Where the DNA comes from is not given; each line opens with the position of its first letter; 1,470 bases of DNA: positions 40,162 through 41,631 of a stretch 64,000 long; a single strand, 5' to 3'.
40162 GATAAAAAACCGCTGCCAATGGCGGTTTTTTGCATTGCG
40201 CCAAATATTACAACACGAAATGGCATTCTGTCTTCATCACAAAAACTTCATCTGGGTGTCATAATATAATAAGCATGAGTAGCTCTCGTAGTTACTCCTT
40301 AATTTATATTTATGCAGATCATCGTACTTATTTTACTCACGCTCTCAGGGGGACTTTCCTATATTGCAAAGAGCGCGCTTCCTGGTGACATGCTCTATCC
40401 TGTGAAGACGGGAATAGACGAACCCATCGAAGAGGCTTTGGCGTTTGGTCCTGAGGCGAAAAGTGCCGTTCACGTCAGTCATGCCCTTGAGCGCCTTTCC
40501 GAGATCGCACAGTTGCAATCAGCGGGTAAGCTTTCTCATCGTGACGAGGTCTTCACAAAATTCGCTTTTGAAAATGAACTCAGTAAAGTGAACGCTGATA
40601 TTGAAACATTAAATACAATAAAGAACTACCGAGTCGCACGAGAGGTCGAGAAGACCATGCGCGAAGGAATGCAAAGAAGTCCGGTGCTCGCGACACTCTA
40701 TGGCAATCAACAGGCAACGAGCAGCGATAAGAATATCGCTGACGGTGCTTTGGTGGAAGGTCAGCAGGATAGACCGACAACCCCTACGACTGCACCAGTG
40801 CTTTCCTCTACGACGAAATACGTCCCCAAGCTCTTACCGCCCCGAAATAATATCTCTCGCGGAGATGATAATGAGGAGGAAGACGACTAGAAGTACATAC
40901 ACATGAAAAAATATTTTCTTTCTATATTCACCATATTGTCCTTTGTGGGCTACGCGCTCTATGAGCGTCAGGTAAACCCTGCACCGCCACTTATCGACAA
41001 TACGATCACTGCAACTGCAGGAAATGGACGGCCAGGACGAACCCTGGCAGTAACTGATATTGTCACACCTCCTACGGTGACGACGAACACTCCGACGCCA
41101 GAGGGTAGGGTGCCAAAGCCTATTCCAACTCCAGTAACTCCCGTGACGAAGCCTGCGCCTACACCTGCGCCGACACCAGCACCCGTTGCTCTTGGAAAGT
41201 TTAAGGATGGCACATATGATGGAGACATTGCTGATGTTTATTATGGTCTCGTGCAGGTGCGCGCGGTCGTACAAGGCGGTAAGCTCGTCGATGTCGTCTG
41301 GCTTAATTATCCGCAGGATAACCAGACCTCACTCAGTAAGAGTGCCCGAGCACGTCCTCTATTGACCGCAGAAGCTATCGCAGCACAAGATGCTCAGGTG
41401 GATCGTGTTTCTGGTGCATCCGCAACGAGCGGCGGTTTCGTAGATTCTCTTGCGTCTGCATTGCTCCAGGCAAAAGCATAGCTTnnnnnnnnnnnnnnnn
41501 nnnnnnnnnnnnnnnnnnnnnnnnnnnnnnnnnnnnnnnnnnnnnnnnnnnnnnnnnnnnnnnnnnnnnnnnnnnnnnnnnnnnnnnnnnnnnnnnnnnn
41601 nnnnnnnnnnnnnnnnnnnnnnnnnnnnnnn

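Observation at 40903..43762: Three-gene flavin-transfer module: secreted FMN-binding protein + ApbE flavin transferase + membrane FAD/NAD oxidoreductase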

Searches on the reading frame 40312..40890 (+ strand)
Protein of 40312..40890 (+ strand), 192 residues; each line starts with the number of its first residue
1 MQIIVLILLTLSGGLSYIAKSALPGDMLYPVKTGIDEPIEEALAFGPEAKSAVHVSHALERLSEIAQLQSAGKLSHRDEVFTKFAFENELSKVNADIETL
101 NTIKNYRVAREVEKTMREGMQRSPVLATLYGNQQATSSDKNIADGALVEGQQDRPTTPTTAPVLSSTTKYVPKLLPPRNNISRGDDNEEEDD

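Call 3: search_protein_families(library=pfam, proteins=[window:40312-40890:+], max_evalue=0.01)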
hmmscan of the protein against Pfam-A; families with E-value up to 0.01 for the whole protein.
window:40312-40890:+ (192 aa): 1 family
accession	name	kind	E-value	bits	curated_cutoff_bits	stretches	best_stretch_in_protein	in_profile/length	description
PF18915.5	DUF5667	-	4e-11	43.6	27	1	22-113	2-93/99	Domain of unknown function (DUF5667)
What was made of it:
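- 40312..40890 (+): DUF5667 protein gene, 12 nt upstream of gene A. It is possibly the first gene of the transcript in this lineage and is not part of the conserved core. Pfam DUF5667 at 43.6 bits (call 3).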

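Call 4: search_protein_families(library=ncbifam, proteins=[window:40312-40890:+], max_evalue=0.01)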
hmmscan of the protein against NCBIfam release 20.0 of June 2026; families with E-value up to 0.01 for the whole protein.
window:40312-40890:+ (192 aa): 0 families

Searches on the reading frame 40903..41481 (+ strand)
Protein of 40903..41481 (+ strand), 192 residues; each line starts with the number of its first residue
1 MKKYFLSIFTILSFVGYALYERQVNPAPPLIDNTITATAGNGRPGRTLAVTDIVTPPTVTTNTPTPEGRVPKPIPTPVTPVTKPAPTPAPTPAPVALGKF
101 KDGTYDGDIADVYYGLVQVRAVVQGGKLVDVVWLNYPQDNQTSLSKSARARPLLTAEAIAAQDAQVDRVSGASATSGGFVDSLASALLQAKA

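Call 3: search_protein_families(library=pfam, proteins=[window:40903-41481:+], max_evalue=0.01)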
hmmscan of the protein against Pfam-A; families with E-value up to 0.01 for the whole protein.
window:40903-41481:+ (192 aa): 1 family
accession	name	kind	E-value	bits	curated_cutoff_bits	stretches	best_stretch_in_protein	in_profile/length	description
PF04205.19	FMN_bind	-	0.00015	22.8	22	1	115-187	4-76/77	FMN-binding domain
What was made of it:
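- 40903..41481 (+): Gene A: membrane-anchored FMN_bind protein (192 aa), the predicted ApbE substrate. Pfam FMN_bind at 22.8 bits against a cutoff of 22 (call 3).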

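Call 4: search_protein_families(library=ncbifam, proteins=[window:40903-41481:+], max_evalue=0.01)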
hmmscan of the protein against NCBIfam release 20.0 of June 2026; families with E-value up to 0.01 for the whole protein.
window:40903-41481:+ (192 aa): 0 families

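Call 55: search_solved_structures(query=A3, max_evalue=1, show_alignments=3)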
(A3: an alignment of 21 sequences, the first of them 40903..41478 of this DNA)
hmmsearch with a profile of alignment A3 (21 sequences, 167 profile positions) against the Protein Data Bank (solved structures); distinct sequences matched with E-value up to 1: 4.
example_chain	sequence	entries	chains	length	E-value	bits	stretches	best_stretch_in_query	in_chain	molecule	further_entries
8p2a_A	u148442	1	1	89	3.2e-22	82.7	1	80-165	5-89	FMN-binding domain-containing protein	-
3o6u_A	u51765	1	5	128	1.6e-07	34.9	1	126-166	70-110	uncharacterized protein CPE2226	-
8p2b_A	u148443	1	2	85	5.7e-06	29.8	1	86-165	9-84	Clostridiaceae bacterium FMN4 domain 1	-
2kzx_A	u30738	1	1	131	0.99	12.8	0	140-166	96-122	Uncharacterized protein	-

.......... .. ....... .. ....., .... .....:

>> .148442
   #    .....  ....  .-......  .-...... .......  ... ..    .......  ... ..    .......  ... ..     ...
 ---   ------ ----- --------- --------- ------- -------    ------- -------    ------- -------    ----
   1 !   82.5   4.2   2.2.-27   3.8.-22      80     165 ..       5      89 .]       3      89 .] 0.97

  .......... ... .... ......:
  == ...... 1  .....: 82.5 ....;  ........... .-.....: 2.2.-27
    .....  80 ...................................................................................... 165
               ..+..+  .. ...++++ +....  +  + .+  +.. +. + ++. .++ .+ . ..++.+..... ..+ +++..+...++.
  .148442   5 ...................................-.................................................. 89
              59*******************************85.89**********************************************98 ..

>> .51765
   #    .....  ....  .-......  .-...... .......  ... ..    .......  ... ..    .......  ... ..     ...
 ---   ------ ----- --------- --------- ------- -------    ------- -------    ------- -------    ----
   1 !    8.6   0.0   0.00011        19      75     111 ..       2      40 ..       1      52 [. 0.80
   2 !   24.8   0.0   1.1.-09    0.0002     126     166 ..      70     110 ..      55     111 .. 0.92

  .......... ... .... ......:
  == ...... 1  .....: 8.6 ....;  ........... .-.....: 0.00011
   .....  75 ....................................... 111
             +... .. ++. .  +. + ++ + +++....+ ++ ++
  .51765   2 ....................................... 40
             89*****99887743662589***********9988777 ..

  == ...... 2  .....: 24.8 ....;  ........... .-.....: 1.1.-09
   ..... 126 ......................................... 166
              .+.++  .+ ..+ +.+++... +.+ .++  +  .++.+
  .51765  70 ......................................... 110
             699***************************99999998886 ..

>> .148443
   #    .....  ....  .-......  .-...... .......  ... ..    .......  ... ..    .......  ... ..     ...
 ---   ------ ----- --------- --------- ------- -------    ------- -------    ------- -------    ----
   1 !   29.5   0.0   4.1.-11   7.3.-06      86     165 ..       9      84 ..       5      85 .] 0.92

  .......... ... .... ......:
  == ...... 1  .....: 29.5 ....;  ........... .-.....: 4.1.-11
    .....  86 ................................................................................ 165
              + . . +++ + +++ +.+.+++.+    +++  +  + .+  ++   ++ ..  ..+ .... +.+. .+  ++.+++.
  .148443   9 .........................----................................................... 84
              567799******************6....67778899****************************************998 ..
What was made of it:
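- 40903..41481 (+): The orthologue profile matches 8p2a_A, an FMN-binding domain, at E=3e-22 (call 55).
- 41401..41421 (+): Flavinylation motif D167-R-V-S-G-A-S173 of A. S173 is the predicted FMN attachment site. It aligns with the SGAT site of 8p2a_A (call 55).
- On FMN_bind domain (PF04205), ApbE substrate class: Profile hit to 8p2a_A at E=3e-22 (call 55).
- Checked: A profile of 21 orthologues then matches a solved ApbE-type FMN-binding domain, 8p2a_A, at E=3e-22 with the S-G-A-T site aligned (call 55).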
